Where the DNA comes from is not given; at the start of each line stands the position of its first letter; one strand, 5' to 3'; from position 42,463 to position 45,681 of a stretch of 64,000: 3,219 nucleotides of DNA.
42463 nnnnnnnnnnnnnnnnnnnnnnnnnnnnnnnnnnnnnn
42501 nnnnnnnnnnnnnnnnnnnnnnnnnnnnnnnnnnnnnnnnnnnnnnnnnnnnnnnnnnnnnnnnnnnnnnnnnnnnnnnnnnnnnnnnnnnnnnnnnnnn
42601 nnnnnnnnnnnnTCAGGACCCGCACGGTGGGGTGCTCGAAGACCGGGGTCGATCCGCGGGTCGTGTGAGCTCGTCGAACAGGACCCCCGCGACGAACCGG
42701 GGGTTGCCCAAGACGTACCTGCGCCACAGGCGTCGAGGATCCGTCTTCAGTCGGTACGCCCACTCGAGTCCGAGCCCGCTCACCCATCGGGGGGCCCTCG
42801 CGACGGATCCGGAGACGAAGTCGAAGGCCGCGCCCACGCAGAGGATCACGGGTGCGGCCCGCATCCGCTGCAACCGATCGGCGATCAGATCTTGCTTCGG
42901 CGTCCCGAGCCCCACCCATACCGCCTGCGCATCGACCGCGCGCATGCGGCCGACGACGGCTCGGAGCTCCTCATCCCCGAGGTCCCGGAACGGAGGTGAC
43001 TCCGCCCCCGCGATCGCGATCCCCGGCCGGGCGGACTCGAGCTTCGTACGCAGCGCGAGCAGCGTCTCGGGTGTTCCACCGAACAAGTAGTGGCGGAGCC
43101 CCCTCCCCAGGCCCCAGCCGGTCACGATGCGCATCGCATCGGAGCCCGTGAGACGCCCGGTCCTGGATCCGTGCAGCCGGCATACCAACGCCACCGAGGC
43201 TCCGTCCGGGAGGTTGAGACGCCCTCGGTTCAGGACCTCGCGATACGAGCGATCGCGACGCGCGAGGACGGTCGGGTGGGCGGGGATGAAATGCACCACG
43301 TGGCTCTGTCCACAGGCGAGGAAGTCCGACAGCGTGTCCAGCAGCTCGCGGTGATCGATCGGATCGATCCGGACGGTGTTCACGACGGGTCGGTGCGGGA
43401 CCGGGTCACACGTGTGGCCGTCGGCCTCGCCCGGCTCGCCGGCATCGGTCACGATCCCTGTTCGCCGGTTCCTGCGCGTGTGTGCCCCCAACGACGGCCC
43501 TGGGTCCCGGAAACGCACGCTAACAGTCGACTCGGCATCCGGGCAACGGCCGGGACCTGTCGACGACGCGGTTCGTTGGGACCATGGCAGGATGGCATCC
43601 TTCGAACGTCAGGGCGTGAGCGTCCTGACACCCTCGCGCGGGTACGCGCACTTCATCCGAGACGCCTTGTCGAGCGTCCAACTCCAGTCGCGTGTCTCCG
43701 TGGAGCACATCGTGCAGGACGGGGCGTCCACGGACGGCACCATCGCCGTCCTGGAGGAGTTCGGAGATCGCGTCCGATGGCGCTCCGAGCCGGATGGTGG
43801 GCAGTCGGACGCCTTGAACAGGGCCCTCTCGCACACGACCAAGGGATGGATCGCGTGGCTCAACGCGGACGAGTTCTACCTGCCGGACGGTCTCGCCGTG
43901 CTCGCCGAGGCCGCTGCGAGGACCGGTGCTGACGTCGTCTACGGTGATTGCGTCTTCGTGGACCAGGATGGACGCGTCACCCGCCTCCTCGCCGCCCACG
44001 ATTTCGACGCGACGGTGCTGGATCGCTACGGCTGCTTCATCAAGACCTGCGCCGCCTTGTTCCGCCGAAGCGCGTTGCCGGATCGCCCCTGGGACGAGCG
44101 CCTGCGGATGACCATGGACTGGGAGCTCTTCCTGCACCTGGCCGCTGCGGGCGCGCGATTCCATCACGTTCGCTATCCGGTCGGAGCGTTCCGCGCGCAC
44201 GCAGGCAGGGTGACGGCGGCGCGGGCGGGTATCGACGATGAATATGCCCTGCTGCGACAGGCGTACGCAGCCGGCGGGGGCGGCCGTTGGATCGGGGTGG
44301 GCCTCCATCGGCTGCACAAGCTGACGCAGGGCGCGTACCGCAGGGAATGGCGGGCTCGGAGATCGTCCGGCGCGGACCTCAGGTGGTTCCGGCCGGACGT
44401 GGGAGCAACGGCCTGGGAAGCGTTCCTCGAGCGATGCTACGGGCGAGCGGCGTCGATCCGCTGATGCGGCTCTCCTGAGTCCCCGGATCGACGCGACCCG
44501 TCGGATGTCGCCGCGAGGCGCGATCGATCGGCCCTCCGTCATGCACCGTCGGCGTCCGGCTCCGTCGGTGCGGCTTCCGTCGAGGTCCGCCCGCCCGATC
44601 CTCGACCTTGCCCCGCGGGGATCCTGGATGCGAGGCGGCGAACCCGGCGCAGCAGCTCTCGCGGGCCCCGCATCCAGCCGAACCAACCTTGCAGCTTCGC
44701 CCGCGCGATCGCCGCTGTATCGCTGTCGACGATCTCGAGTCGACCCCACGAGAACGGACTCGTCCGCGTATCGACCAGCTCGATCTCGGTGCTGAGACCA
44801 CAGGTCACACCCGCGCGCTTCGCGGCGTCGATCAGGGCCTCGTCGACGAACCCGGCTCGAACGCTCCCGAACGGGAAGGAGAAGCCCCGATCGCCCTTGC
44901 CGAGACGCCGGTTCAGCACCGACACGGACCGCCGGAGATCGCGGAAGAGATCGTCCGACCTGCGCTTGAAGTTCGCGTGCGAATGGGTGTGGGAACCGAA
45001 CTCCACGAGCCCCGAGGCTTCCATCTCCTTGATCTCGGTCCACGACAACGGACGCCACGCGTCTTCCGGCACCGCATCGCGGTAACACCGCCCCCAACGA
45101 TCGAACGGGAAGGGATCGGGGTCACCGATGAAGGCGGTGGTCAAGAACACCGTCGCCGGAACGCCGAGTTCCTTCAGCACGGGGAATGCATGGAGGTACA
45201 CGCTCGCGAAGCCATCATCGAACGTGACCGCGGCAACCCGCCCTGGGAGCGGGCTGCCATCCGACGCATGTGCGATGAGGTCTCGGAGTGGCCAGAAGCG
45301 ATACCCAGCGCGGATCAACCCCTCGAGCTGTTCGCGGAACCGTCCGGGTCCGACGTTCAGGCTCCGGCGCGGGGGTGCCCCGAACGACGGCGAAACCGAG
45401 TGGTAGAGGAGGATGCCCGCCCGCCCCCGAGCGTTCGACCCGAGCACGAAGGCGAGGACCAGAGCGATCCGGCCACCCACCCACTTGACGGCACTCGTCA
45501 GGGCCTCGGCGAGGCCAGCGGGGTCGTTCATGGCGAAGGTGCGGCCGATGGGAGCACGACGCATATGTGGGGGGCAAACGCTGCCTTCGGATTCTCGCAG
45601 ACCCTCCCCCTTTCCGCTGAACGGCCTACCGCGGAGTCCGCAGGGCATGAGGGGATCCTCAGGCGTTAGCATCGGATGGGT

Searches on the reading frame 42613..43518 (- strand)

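Call 35: search_protein_families(library=pfam, proteins=[window:42613-43518:-], max_evalue=0.0001)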
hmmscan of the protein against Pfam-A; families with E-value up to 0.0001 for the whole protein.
window:42613-43518:- (301 aa): 1 family
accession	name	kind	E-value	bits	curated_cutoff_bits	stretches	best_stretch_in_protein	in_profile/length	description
PF03808.19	Glyco_tran_WecG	-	7.4e-46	156.5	27.4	1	101-268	3-168/168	Glycosyl transferase WecG/TagA/CpsF family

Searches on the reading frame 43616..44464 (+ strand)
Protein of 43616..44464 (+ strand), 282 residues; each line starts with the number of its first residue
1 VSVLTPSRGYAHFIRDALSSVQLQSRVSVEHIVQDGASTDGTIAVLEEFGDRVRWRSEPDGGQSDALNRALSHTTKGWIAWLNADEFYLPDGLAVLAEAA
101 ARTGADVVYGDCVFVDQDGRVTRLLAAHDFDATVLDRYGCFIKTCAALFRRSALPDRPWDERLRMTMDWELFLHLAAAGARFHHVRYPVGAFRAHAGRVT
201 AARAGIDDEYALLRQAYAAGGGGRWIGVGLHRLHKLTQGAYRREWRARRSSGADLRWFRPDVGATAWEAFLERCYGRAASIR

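Call 35: search_protein_families(library=pfam, proteins=[window:43616-44464:+], max_evalue=0.0001)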
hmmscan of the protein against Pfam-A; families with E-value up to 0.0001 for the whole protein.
window:43616-44464:+ (282 aa): 2 families
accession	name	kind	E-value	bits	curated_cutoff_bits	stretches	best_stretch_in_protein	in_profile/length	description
PF00535.33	Glycos_transf_2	-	6.4e-21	75.5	23.3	1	2-153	1-163/168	Glycosyl transferase family 2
PF13641.12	Glyco_tranf_2_3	-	7.7e-06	26.5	27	1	3-188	5-207/230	Glycosyltransferase like family 2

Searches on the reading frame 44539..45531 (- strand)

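Call 35: search_protein_families(library=pfam, proteins=[window:44539-45531:-], max_evalue=0.0001)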
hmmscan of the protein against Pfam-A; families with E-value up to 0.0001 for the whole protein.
window:44539-45531:- (330 aa): 1 family
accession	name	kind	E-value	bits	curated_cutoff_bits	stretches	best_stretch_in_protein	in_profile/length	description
PF01522.26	Polysacc_deac_1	-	1.9e-21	76.7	23.1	1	95-243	4-122/124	Polysaccharide deacetylase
